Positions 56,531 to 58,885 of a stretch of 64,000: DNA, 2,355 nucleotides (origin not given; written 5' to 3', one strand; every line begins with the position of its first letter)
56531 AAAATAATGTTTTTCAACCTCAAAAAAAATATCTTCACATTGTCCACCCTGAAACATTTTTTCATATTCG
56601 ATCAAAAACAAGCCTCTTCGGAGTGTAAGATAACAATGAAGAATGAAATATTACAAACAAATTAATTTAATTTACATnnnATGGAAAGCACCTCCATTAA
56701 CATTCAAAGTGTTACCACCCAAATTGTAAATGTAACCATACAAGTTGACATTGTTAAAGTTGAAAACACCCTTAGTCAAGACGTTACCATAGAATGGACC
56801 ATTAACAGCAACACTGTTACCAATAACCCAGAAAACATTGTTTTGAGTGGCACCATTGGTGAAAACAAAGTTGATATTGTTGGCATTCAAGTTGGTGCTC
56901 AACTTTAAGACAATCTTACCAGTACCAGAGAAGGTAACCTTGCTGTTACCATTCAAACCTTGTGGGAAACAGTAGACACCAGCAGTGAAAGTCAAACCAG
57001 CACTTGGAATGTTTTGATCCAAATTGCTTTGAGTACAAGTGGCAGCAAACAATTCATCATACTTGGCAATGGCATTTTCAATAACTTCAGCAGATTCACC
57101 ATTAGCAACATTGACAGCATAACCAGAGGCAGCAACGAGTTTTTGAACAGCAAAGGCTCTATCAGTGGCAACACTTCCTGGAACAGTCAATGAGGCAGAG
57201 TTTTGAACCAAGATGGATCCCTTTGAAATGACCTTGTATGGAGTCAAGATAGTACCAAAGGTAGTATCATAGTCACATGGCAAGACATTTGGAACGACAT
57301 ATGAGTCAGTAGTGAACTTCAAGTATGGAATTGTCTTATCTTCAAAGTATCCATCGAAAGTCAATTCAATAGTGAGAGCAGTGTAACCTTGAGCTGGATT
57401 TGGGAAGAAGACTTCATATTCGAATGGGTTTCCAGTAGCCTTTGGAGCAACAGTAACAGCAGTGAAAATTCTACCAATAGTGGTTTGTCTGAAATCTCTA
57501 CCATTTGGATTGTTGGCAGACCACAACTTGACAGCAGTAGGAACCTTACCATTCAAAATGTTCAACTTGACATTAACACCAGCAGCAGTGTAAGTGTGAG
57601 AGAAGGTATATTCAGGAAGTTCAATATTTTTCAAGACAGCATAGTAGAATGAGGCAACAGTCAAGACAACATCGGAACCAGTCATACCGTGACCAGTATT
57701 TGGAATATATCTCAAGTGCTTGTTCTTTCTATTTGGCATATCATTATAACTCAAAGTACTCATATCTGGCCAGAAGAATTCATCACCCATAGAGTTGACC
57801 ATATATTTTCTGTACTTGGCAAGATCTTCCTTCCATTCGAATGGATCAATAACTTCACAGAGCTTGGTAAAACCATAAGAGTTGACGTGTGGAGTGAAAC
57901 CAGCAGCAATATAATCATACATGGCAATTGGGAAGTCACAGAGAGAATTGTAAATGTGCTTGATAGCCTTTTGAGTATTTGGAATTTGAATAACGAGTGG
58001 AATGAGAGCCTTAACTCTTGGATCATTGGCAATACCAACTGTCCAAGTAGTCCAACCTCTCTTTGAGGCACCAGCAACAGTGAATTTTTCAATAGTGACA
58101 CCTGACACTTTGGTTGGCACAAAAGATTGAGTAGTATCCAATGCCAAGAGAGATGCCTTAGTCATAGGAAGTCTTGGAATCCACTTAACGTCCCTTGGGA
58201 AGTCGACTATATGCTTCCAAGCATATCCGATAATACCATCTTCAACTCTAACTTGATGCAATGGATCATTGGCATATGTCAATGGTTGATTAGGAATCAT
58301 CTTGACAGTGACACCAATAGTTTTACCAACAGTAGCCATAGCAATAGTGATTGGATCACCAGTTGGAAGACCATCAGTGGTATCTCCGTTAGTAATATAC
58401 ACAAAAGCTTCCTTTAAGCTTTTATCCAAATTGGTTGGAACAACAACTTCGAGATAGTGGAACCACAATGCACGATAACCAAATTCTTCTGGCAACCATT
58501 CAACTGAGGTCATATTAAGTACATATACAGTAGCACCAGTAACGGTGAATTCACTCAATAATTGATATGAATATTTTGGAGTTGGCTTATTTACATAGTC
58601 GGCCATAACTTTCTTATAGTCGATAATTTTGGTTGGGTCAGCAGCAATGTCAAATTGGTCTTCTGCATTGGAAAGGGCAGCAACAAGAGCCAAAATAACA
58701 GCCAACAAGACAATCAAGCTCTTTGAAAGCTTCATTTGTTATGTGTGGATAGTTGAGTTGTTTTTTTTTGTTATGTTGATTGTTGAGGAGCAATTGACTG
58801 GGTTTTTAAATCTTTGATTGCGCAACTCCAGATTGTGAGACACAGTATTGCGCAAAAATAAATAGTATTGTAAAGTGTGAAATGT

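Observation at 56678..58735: Secreted protein ending in a DUF3494 ice-binding-protein-like beta-helix, a candidate horizontally acquired module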

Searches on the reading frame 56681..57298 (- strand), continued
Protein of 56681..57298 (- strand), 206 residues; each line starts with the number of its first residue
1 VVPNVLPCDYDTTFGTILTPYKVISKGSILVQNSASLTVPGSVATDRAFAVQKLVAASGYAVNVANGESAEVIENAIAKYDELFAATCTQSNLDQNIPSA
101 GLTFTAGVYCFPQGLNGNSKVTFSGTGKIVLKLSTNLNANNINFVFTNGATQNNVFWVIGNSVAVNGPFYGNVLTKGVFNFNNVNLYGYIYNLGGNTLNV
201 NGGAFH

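Call 42: fold_search(model_id=the predicted structure, library=pdb)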
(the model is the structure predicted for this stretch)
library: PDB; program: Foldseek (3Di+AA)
matches with E <= 10: 75; with E <= 0.001: 31
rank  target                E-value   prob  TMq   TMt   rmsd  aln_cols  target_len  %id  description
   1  7bwx_A                3.4e-08  1.00  0.75  0.76   3.7       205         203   18  Crystal structure of ice-binding protein from an Antarctic ascomycete, Antarctomyces psychrotrophicus. (released 2020-05-27)
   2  7bwy_A                4.8e-08  1.00  0.75  0.76   3.5       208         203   17  Crystal structure of ice-binding protein from an Antarctic ascomycete, Antarctomyces psychrotrophicus. (released 2020-05-27)
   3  7ehk                  6.8e-08  1.00  0.70  0.67   5.3       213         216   19  Crystal structure of C107S mutant of FfIBP (released 2022-03-02)
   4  5b5h                  1.6e-07  1.00  0.72  0.67   4.2       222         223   14  Hydrophobic ice-binding site confer hyperactivity on antifreeze protein from a snow mold fungus (released 2016-09-28)
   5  4nu2                  1.7e-07  1.00  0.78  0.74   3.6       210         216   20  Crystal structure of an ice-binding protein (FfIBP) from the Antarctic bacterium, Flavobacterium frigoris PS1 (released 2014-04-16)
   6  8x1l                  1.9e-07  1.00  0.70  0.67   5.3       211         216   19  Crystal structure of S96C/L132C mutant of FfIBP (released 2024-11-13)
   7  4nu3_B                3.2e-07  1.00  0.67  0.62   5.1       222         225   17  Crystal structure of mFfIBP, a capping head region swapped mutant of ice-binding protein (released 2014-04-16)
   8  8x1o                  3.2e-07  1.00  0.66  0.63   5.5       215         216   18  Crystal structure of M249C/N270C mutant of FfIBP (released 2024-11-13)
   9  4nu3_A                3.4e-07  1.00  0.76  0.70   2.6       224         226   16  Crystal structure of mFfIBP, a capping head region swapped mutant of ice-binding protein (released 2014-04-16)
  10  3wp9                  4.3e-07  1.00  0.78  0.72   3.4       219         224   19  Crystal structure of antifreeze protein from an Antarctic sea ice bacterium Colwellia sp. (released 2014-07-02)
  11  5uyt_A                4.3e-07  1.00  0.70  0.36   4.5       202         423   22  Crystal structure of ice binding protein from an Antarctic bacterium Flavobacteriaceae (released 2017-10-25)
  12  6a8k                  4.3e-07  1.00  0.72  0.61   6.6       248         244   18  Crystal structure of Ice-binding Protein from a Sea-Ice Microalga (released 2018-11-07)
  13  3uyu_B                7.5e-07  1.00  0.71  0.64   4.4       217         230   16  Structural basis for the antifreeze activity of an ice-binding protein (LeIBP) from Arctic yeast (released 2012-02-15)
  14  8x0z                  7.9e-07  1.00  0.78  0.74   3.6       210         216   19  Crystal structure of A101C/A120C mutant of FfIBP (released 2024-11-13)
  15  9lhr_B                7.9e-07  1.00  0.72  0.66   5.1       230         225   16  Crystal structure of Ice binding protein from Candidatus Cryosericum odellii SMC5 (released 2025-09-03)
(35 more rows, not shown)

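Call 71: find_related_loci(query=window:56681-57298:-, collection=metagenome_contigs, flank=5000)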
Query window:56681-57298:- (206 aa) in metagenome_contigs; peptide patterns used: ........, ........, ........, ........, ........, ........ (x = any residue, [..] = any of these).
135 stretches matched a pattern, but none encodes a relative of the query by tblastn (E <= 1e-3).

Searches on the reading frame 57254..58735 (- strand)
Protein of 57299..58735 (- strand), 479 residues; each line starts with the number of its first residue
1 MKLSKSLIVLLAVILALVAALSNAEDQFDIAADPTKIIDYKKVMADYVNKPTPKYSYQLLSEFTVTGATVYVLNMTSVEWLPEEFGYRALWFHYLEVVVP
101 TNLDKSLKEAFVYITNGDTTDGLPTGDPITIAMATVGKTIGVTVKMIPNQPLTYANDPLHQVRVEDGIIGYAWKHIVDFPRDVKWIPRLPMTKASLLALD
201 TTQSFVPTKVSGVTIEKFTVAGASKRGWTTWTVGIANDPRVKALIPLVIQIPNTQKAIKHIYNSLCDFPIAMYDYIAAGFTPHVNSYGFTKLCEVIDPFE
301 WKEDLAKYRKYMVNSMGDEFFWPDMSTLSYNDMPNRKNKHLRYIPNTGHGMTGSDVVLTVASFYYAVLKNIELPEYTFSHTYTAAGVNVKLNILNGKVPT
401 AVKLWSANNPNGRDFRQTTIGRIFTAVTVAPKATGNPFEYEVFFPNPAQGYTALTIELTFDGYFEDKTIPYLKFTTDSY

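Call 41: search_solved_structures(query=window:57299-58735:-, max_evalue=1, show_alignments=1)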
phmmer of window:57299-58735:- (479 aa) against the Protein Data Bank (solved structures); distinct sequences matched with E-value up to 1: 0.

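Call 54: predict_structure(alignment_id=A4)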
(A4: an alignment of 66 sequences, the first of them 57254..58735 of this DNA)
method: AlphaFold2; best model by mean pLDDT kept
length: 494 residues; sequences in the alignment: 66
mean_pLDDT: 93.4   pTM: 0.90
mean pLDDT of the five models: 93.4, 92.0, 92.0, 91.5, 91.4
residues with pLDDT >= 90: 417; 70-90: 60; 50-70: 16; < 50: 1
segments of 3 or more residues with pLDDT < 50: none
pLDDT, mean of each block of 10 residues (from residue 1): 77 84 56 79 94 97 98 96 85 98 98 94 95 97 93 91 94 96 95 98 98 98 95 94 95 92 95 95 96 96 95 95 90 90 96 96 98 95 98 95 98 96 98 94 98 98 95 97 96 71
secondary structure, 60 per line:
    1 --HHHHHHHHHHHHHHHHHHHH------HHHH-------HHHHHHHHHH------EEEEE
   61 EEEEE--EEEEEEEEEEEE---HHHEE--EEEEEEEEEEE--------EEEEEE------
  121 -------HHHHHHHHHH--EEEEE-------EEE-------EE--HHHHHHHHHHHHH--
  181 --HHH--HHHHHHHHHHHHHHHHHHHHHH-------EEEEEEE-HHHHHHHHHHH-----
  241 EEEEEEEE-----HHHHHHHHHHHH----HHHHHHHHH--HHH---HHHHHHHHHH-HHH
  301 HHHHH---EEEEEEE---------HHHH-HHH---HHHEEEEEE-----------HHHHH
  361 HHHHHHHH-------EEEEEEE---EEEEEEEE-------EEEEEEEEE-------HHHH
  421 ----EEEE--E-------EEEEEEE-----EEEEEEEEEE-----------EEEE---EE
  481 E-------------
elements in order: H3-22 H29-32 H40-49 E56-65 E68-79 E90-100 E109-114 H128-137 E140-144 E152-154 H166-178 H188-209 E217-223 H225-235 E241-248 H254-265 H270-278 H287-296 H298-305 E309-315 H325-328 E339-344 H356-368 E376-382 E386-393 E401-409 H417-420 E425-428 E439-445 E451-460 E472-475 E479-481

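Call 57: fold_search(model_id=the predicted structure, library=pdb)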
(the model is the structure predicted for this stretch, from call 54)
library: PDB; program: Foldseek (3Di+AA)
matches with E <= 10: 1614; with E <= 0.001: 902
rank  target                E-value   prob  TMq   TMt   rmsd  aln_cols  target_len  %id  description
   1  6agq_A                5.6e-11  1.00  0.42  0.61   6.4       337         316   15  Acetyl xylan esterase from Paenibacillus sp. R4 (released 2018-10-10)
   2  5fdf_A                7.0e-11  1.00  0.45  0.66   5.8       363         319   14  Crystal structure of the monoclinic form of Thermotoga maritima Acetyl Esterase TM0077 (apo structure) at 1.76 Angstro (released 2016-04-27)
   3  3m83_D                1.2e-10  1.00  0.46  0.66   5.8       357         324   14  Crystal structure of Acetyl xylan esterase (TM0077) from THERMOTOGA MARITIMA at 2.12 A resolution (paraoxon inhibitor  (released 2010-05-12)
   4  5gma_B                2.4e-10  1.00  0.42  0.60   6.3       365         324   14  Crystal structure of the P228A variant of Thermotoga maritima acetyl esterase (released 2017-06-21)
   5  3fcy_A                2.9e-10  1.00  0.44  0.64   5.7       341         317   16  Crystal Structure of Acetyl Xylan Esterase 1 from Thermoanaerobacterium sp. JW/SL YS485 (released 2009-11-17)
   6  5gma_A                5.6e-10  1.00  0.46  0.66   5.8       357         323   14  Crystal structure of the P228A variant of Thermotoga maritima acetyl esterase (released 2017-06-21)
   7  1vlq_A                6.7e-10  1.00  0.46  0.66   5.7       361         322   14  Crystal structure of Acetyl xylan esterase (TM0077) from Thermotoga maritima at 2.10 A resolution (released 2004-08-24)
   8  6fkx_A                7.1e-10  1.00  0.41  0.58   6.7       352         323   12  Crystal structure of an acetyl xylan esterase from a desert metagenome (released 2018-02-28)
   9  7xmj_A                2.6e-09  1.00  0.38  0.57   7.6       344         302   14  Crystal structure of carbohydrate esterase family 7 acetyl xylan esterase (released 2023-05-31)
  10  1ods_A                2.9e-09  1.00  0.44  0.64   6.8       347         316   15  Cephalosporin C deacetylase from Bacillus subtilis (released 2003-07-10)
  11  6fkx_B                3.3e-09  1.00  0.41  0.58   6.7       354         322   14  Crystal structure of an acetyl xylan esterase from a desert metagenome (released 2018-02-28)
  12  3fvt_F                3.7e-09  1.00  0.43  0.62   7.0       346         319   14  Crystal Structure of Acetyl Xylan Esterase from Bacillus pumilus, monoclinic crystal form II (released 2010-01-05)
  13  3fyu_H                5.6e-09  1.00  0.45  0.65   6.4       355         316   14  Crystal structure of acetyl xylan esterase from Bacillus pumilus obtained in presence of D-xylose and sodium acetate (released 2010-01-26)
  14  3fvr_I                5.6e-09  1.00  0.44  0.64   6.8       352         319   15  Crystal Structure of Acetyl Xylan Esterase from Bacillus pumilus, monoclinic crystal form I (released 2010-01-05)
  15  1l7a_A                6.0e-09  1.00  0.44  0.63   6.8       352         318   16  structural Genomics, crystal structure of Cephalosporin C deacetylase (released 2003-01-21)
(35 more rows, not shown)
